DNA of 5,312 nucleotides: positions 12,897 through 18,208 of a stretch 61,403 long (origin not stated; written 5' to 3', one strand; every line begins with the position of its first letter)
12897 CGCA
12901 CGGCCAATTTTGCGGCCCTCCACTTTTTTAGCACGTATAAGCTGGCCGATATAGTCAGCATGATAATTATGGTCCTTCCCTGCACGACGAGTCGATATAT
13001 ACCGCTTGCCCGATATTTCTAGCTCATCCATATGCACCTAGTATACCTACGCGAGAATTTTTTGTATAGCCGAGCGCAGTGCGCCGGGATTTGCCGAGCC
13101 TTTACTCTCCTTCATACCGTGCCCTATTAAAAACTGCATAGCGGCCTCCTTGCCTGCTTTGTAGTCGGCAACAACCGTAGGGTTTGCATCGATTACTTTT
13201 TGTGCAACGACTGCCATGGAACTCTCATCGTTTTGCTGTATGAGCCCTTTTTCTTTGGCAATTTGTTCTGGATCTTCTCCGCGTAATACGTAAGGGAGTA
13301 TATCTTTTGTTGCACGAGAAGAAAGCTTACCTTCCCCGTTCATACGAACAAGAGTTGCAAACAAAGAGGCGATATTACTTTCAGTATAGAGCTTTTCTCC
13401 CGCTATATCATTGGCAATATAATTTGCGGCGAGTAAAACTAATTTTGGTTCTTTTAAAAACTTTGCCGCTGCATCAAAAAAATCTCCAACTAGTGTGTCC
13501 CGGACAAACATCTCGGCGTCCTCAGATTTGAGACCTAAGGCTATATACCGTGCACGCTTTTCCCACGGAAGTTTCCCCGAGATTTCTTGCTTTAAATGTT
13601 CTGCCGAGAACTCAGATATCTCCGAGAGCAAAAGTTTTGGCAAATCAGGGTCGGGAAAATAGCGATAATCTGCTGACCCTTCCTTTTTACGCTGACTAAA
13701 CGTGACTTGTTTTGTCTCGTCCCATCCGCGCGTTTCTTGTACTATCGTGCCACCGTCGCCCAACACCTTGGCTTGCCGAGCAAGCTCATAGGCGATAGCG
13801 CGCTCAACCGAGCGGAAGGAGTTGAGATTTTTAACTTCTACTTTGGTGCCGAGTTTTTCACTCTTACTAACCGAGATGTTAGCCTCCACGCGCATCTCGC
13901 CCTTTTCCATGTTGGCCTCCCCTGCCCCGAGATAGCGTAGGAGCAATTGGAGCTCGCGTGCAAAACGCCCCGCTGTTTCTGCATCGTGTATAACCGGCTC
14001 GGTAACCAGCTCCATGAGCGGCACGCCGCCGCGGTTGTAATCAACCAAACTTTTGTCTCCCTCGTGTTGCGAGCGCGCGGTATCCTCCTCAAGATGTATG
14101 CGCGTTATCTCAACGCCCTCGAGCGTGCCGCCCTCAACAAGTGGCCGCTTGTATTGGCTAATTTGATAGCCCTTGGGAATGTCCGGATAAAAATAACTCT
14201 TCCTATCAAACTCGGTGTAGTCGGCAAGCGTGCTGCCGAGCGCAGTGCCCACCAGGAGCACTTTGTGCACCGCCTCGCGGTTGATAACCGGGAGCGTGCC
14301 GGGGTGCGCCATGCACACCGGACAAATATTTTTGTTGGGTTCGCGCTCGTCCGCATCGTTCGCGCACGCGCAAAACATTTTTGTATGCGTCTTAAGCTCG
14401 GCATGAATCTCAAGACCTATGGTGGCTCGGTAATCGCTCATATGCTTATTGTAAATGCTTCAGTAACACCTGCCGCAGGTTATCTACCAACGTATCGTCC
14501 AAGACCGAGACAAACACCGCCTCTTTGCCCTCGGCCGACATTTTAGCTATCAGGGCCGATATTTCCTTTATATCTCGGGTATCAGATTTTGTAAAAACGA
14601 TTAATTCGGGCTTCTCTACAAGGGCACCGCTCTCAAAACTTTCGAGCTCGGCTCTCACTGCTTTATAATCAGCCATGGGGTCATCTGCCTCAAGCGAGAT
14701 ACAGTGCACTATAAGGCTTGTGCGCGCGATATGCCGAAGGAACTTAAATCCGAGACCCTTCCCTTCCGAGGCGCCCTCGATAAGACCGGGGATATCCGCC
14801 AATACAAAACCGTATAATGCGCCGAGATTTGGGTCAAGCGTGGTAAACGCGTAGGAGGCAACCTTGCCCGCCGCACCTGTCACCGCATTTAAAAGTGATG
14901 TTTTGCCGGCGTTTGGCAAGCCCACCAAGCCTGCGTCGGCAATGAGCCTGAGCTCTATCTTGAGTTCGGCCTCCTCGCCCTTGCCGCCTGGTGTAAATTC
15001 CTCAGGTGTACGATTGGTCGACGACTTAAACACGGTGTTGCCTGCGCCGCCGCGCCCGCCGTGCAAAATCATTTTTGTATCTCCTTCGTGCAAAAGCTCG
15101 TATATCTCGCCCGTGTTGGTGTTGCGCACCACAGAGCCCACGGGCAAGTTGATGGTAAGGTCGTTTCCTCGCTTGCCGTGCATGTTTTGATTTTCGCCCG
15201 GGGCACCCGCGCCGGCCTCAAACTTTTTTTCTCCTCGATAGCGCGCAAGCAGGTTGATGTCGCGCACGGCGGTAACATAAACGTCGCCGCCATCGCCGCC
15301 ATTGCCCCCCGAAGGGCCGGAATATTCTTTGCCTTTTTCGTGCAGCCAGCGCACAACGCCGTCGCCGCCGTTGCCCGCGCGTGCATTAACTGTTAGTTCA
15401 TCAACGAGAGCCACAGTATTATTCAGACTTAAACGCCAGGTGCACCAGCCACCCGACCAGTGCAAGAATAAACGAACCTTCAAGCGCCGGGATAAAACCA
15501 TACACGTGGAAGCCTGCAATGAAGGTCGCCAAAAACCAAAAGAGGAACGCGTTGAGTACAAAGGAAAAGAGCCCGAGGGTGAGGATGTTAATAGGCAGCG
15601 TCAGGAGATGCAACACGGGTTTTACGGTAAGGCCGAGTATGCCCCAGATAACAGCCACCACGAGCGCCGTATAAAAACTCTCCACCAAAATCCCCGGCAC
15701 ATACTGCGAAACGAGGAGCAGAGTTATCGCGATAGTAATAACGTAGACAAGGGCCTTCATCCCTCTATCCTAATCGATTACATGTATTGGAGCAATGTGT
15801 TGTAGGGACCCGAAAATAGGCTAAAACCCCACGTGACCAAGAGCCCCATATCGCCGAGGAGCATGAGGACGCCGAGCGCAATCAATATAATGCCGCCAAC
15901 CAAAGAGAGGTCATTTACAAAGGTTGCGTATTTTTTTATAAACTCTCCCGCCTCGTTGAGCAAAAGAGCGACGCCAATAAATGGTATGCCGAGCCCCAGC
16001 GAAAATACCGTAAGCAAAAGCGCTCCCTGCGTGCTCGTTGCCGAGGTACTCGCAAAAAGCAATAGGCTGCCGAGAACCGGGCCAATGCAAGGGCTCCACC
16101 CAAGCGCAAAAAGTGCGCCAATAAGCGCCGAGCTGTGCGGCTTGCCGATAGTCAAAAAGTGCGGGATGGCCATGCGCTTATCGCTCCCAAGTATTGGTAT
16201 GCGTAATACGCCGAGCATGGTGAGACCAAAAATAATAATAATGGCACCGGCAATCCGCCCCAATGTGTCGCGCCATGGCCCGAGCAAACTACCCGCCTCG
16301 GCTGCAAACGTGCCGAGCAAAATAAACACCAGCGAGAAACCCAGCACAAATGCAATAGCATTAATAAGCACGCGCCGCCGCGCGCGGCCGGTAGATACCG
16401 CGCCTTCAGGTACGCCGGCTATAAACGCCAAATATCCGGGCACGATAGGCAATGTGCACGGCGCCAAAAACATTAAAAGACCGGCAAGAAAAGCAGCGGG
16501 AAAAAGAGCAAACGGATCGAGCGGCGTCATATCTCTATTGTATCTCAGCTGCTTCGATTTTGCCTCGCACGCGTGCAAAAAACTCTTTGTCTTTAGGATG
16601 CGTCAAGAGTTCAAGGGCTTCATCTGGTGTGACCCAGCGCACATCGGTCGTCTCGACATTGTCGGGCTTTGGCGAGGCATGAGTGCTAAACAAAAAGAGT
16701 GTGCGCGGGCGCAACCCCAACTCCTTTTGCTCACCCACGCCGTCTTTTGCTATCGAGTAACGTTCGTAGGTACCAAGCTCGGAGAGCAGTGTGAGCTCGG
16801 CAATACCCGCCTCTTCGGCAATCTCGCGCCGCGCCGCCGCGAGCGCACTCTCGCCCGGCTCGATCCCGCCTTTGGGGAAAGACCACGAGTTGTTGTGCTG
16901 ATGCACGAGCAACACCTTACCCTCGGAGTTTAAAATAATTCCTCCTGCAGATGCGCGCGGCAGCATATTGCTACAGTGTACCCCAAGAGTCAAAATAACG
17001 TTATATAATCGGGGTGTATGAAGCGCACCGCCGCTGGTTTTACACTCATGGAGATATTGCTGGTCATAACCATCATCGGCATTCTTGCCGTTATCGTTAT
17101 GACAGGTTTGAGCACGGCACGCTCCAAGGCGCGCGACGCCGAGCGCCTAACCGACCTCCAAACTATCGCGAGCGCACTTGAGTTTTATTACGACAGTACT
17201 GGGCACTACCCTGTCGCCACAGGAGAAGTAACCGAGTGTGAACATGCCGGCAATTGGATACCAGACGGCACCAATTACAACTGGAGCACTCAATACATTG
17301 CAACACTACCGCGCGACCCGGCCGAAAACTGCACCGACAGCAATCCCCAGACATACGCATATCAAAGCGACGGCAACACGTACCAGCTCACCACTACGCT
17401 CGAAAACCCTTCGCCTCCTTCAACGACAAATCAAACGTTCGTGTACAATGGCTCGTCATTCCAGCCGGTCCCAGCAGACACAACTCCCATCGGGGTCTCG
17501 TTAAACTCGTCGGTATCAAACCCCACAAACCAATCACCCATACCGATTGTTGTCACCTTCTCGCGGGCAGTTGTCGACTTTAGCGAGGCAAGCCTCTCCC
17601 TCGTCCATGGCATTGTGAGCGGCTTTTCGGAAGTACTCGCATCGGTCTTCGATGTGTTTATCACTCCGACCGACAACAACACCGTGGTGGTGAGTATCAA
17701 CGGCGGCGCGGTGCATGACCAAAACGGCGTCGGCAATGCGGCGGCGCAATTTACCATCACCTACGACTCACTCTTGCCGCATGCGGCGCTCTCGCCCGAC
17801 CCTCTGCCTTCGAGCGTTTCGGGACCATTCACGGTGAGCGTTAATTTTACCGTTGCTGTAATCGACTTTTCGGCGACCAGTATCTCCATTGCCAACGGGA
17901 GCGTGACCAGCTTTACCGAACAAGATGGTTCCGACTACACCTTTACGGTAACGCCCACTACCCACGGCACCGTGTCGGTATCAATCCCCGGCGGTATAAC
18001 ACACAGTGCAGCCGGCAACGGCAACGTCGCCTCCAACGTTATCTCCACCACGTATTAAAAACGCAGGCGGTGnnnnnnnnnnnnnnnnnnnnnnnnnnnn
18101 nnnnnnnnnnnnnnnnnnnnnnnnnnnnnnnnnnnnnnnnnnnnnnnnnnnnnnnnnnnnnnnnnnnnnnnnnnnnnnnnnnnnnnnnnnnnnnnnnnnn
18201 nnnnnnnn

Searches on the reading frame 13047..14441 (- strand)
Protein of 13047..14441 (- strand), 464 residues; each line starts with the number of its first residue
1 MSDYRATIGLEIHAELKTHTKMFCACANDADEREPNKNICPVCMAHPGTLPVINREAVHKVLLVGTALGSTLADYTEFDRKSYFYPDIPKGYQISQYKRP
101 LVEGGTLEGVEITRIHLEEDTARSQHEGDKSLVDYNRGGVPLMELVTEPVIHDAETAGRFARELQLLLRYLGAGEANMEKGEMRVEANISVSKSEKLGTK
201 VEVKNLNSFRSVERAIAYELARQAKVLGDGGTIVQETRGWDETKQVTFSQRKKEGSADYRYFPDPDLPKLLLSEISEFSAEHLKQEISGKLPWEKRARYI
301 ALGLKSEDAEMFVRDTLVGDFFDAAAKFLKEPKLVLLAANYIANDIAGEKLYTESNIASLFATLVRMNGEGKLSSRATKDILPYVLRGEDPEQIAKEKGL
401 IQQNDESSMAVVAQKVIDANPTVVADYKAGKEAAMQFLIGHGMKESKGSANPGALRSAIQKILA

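Call 88: search_protein_families(library=pfam, proteins=[window:13047-14441:-], max_evalue=0.00001)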
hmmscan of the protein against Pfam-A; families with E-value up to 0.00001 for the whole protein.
window:13047-14441:- (464 aa): 2 families
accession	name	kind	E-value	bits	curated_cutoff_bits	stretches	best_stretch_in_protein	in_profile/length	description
PF02934.20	GatB_N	-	4.3e-106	354.6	23.4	1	7-274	2-273/277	GatB/GatE catalytic domain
PF02637.23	GatB_Yqey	-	1.4e-26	93.6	27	1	320-463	1-148/148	GatB domain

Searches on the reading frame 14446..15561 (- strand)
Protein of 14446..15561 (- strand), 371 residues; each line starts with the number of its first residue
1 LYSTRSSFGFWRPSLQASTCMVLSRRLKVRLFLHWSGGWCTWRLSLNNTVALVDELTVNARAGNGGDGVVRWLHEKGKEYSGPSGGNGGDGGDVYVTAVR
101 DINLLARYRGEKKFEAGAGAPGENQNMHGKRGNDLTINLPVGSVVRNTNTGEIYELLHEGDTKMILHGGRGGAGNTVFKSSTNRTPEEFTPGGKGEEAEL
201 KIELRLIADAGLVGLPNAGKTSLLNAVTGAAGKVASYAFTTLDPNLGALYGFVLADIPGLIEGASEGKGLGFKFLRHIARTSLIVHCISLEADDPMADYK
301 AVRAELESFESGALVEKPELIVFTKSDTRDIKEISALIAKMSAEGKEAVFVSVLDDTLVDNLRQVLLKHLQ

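Call 88: search_protein_families(library=pfam, proteins=[window:14446-15561:-], max_evalue=0.00001)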
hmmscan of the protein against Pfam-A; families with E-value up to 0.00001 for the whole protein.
window:14446-15561:- (371 aa): 3 families
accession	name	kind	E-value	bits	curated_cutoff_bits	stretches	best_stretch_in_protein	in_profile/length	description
PF01018.28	GTP1_OBG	-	2.3e-45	154.4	27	1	53-206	1-155/155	GTP1/OBG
PF01926.29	MMR_HSR1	-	8.7e-22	77.8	21.9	1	210-325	2-113/113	50S ribosome-binding GTPase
PF02421.24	FeoB_N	-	2e-07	31.1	27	1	211-260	4-57/156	Ferrous iron transport protein B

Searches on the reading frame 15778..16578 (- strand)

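Call 88: search_protein_families(library=pfam, proteins=[window:15778-16578:-], max_evalue=0.00001)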
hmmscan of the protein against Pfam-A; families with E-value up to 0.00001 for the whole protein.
window:15778-16578:- (266 aa): 2 families
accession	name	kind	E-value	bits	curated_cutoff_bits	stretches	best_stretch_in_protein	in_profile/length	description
PF02683.22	DsbD_TM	-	1.6e-20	73.8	27.1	1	27-240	6-215/219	Cytochrome C biogenesis protein transmembrane domain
PF13386.12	DsbD_2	-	2.6e-07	31.2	24.9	1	28-237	1-198/199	Cytochrome C biogenesis protein transmembrane region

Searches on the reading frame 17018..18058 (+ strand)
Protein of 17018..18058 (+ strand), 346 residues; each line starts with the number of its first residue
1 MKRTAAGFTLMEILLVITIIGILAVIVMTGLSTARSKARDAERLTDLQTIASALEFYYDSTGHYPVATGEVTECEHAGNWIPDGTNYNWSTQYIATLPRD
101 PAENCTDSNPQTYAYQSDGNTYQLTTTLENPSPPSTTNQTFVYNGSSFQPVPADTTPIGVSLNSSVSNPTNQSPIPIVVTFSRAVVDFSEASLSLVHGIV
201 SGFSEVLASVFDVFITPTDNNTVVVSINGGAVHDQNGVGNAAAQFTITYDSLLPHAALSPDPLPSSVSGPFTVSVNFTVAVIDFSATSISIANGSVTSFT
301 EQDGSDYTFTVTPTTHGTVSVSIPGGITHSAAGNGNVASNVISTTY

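Call 88: search_protein_families(library=pfam, proteins=[window:17018-18058:+], max_evalue=0.00001)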
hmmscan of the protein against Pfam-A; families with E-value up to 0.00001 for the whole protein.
window:17018-18058:+ (346 aa): 1 family
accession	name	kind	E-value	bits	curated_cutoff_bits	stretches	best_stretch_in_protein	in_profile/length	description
PF19078.6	Big_12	-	1.6e-16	60.8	27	2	254-343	5-99/102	Bacterial Ig-like domain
